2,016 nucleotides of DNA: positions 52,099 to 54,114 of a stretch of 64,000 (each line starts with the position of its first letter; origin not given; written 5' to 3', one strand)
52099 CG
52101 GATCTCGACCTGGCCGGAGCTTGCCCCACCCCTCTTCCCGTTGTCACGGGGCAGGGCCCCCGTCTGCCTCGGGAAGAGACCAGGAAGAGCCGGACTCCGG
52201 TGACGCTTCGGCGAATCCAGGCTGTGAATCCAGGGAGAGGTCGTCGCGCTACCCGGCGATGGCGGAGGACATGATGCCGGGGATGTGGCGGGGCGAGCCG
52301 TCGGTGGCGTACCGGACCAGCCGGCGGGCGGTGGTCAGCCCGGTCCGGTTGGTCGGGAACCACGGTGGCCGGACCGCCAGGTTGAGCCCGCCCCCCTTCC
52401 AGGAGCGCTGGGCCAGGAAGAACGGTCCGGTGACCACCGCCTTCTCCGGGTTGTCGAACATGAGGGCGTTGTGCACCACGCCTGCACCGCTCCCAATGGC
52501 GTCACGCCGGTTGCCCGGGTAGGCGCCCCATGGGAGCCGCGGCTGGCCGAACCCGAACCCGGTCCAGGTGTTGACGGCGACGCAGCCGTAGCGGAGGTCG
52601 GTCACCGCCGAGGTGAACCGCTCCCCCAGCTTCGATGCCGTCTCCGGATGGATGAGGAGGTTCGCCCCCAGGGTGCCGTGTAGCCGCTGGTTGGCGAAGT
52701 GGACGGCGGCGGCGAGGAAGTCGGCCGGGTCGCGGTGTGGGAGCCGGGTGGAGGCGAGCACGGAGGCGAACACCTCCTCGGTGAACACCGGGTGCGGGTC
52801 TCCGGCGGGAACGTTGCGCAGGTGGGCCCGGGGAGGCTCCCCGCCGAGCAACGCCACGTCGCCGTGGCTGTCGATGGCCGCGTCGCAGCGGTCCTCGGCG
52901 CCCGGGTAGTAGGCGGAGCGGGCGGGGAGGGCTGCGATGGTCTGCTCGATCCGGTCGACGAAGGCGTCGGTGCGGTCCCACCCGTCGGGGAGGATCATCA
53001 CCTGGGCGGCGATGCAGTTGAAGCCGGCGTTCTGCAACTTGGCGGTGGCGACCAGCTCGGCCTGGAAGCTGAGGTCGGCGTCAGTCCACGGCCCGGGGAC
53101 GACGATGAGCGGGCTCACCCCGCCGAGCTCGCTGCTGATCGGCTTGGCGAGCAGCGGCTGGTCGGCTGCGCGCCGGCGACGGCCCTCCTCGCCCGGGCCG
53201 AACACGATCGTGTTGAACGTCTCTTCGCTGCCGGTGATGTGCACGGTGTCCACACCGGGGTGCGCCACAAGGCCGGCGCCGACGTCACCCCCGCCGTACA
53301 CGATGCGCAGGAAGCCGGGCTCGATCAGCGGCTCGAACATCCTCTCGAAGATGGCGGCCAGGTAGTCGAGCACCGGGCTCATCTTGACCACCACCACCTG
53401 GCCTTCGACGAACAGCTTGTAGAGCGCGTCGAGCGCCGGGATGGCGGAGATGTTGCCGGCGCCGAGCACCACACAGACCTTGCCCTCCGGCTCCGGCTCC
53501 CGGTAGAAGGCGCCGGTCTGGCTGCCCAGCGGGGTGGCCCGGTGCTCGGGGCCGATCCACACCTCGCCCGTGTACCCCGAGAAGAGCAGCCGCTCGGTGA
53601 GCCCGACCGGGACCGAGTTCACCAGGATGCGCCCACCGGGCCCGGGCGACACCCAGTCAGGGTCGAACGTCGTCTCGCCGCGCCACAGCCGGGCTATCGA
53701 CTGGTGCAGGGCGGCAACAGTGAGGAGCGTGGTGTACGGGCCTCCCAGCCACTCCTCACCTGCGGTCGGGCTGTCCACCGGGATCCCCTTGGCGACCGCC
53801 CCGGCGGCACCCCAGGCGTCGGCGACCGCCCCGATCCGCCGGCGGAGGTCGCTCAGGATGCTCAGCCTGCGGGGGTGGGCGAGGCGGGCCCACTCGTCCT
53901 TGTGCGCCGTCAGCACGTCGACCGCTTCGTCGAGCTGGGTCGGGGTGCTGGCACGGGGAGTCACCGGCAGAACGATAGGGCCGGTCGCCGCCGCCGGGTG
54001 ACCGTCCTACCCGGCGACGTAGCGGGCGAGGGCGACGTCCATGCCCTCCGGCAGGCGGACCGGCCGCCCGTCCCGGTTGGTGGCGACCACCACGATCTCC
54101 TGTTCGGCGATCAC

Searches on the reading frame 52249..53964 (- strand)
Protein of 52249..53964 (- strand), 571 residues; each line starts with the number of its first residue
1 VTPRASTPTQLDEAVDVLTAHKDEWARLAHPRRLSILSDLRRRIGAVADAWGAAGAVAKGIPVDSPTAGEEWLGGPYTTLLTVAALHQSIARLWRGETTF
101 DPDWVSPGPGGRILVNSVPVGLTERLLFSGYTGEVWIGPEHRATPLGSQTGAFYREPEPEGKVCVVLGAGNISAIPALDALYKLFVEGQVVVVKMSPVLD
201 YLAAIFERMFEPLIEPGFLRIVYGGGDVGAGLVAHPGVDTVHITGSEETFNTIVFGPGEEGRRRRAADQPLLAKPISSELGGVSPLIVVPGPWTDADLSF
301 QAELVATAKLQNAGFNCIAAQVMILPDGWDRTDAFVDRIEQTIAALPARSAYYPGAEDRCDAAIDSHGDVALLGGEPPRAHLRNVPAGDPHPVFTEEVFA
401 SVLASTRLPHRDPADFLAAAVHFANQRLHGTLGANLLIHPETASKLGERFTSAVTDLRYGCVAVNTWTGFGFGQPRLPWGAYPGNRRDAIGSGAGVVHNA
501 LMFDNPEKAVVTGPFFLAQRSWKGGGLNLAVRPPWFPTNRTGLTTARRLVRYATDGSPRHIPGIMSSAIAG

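Call 21: search_protein_families(library=pfam, proteins=[window:52249-53964:-], max_evalue=0.01)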
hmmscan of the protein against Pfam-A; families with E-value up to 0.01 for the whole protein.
window:52249-53964:- (571 aa): 1 family
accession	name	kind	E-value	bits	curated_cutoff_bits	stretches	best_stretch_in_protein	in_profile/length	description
PF00171.27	Aldedh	-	3.1e-20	72.6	23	1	158-348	125-298/461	Aldehyde dehydrogenase family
